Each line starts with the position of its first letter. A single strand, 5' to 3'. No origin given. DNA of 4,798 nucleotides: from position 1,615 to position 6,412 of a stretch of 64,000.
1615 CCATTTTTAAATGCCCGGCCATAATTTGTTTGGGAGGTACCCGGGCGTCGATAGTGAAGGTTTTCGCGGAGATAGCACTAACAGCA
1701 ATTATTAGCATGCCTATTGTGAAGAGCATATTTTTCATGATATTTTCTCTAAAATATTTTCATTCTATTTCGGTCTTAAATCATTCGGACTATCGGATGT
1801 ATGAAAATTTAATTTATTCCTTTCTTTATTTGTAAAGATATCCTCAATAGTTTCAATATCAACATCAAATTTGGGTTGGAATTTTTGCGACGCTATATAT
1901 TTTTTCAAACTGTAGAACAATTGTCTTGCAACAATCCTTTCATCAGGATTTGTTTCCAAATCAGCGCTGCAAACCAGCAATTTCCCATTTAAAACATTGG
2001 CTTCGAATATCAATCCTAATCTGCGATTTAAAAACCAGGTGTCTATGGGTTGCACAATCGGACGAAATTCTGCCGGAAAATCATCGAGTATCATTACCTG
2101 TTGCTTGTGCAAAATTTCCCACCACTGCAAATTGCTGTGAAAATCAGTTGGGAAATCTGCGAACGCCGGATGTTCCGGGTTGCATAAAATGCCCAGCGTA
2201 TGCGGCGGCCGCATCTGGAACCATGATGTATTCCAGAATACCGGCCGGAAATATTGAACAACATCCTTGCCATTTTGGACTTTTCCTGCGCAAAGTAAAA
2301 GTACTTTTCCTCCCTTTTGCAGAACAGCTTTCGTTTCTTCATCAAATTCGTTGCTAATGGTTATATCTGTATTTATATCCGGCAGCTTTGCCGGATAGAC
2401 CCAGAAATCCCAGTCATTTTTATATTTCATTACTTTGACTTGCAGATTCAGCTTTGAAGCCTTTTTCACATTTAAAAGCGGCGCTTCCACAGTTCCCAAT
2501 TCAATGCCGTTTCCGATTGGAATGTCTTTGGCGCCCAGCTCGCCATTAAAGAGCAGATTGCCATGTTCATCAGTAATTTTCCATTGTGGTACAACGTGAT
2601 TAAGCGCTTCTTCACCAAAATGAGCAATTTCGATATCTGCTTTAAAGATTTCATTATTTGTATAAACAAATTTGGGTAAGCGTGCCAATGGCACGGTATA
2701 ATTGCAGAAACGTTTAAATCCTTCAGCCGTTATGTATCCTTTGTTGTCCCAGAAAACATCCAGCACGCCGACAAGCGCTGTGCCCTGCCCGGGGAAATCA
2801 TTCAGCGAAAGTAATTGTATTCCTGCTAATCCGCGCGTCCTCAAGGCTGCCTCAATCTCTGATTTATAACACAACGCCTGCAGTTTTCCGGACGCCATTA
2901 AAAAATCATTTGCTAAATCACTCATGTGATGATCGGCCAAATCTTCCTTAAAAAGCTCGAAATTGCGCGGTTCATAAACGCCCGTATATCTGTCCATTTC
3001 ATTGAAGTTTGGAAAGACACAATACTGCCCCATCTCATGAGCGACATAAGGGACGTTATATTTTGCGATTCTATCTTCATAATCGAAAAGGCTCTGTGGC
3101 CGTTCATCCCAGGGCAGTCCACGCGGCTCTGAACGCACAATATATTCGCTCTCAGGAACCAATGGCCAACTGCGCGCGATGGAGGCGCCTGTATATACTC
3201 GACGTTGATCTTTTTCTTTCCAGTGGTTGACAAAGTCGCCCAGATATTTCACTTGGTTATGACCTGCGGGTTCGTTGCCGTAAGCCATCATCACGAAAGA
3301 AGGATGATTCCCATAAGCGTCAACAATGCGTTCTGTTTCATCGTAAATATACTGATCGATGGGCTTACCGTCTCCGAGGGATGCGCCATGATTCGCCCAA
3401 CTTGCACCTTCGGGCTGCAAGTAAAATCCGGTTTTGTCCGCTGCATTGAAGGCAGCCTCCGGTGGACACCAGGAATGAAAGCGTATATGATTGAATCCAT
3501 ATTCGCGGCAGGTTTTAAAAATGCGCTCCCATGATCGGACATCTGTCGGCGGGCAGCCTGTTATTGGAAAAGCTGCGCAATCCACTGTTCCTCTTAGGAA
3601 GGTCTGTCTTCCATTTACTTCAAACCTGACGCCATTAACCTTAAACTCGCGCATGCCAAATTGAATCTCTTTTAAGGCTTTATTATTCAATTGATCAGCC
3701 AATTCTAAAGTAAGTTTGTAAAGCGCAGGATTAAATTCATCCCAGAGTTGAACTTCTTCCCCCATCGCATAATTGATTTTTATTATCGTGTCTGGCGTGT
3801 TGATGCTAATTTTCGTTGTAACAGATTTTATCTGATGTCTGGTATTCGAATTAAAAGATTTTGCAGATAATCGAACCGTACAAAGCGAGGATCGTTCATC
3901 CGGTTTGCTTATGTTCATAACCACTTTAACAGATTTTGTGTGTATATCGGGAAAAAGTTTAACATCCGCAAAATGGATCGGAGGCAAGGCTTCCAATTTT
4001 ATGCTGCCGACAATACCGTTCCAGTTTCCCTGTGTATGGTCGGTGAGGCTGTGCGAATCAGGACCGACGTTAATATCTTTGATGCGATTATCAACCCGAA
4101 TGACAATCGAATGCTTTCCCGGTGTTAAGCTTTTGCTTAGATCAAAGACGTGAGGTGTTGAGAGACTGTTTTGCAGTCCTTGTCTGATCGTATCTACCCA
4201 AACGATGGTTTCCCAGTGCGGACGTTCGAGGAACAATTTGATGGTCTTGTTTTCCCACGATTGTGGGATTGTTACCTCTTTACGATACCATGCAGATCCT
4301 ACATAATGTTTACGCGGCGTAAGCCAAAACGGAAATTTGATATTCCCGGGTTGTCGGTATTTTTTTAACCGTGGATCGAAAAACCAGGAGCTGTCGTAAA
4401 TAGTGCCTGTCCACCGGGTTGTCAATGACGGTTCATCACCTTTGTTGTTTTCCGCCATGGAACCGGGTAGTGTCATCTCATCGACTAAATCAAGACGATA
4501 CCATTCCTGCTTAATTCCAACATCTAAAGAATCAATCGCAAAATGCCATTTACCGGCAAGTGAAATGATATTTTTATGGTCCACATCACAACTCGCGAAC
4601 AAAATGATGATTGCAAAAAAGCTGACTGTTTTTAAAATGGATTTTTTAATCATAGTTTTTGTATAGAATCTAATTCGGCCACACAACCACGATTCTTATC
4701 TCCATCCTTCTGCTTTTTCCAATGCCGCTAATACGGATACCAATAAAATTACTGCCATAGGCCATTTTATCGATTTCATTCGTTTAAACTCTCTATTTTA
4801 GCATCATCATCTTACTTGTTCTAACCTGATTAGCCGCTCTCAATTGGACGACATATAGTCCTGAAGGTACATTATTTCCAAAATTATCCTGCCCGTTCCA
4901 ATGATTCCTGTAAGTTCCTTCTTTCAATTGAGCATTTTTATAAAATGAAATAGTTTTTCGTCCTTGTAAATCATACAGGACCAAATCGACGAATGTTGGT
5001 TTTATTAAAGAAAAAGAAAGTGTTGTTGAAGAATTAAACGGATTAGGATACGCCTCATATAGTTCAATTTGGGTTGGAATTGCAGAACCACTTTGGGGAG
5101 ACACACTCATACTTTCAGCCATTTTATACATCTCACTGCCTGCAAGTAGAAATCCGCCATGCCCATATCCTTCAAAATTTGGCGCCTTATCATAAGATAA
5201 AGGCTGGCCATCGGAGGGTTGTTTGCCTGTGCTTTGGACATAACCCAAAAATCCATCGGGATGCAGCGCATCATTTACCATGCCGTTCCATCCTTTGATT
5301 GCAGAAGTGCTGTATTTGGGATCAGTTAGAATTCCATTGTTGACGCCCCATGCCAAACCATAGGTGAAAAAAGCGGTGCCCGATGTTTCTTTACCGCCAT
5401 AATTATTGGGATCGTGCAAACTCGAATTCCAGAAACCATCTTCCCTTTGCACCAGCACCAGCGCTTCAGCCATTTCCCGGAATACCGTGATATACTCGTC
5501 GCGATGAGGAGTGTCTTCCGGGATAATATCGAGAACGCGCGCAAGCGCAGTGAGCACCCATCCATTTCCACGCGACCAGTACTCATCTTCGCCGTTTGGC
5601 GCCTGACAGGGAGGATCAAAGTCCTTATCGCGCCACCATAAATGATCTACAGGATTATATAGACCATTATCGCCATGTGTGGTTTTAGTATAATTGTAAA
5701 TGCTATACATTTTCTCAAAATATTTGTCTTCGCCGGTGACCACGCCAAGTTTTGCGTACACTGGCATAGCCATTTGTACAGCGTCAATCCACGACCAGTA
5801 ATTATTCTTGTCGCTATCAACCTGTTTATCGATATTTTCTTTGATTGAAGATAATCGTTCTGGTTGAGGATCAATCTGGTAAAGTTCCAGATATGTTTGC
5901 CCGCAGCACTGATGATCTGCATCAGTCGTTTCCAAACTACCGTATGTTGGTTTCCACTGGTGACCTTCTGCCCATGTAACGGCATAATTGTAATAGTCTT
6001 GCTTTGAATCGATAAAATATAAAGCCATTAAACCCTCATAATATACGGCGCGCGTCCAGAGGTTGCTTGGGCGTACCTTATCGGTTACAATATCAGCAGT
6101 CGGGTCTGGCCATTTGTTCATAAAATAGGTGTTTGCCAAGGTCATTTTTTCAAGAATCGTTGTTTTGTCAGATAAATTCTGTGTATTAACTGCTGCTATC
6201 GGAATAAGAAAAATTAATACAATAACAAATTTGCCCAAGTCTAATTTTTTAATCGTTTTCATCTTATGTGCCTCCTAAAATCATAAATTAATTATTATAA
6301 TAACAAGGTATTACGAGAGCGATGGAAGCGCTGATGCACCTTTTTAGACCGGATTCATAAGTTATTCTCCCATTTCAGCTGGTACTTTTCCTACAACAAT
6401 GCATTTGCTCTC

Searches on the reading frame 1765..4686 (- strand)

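Call 20: search_protein_families(library=pfam, proteins=[window:1765-4686:-], max_evalue=0.00001)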
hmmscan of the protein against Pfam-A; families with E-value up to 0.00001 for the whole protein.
window:1765-4686:- (973 aa): 2 families
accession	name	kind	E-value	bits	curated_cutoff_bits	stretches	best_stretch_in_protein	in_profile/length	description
PF02837.24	Glyco_hydro_2_N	-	2.2e-14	54.2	28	1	42-225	3-159/169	Glycosyl hydrolases family 2, sugar binding domain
PF00703.27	Glyco_hydro_2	-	2.1e-09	38.6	23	1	238-346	2-109/109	Glycosyl hydrolases family 2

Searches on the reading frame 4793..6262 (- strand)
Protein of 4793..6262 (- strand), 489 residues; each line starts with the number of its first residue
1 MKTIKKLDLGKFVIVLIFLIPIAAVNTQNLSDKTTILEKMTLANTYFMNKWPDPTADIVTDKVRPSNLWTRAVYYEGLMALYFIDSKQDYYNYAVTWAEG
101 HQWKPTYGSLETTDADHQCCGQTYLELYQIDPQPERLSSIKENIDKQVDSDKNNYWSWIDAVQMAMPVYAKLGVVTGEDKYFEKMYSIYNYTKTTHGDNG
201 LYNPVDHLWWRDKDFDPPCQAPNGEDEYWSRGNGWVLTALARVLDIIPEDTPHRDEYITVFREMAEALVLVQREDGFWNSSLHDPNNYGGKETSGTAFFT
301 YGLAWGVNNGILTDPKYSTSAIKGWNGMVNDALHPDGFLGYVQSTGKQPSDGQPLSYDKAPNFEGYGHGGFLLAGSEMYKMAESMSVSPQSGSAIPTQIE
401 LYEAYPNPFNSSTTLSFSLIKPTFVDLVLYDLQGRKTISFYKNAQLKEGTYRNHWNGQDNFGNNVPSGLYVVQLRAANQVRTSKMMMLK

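Call 20: search_protein_families(library=pfam, proteins=[window:4793-6262:-], max_evalue=0.00001)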
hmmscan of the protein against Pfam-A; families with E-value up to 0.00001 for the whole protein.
window:4793-6262:- (489 aa): 2 families
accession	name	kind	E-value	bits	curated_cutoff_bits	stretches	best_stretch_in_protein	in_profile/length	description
PF07470.19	Glyco_hydro_88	-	2.6e-86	290.2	26.6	1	45-381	7-351/352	Glycosyl Hydrolase Family 88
PF18962.6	Por_Secre_tail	-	7.5e-06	26.6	27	0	405-486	2-74/75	Secretion system C-terminal sorting domain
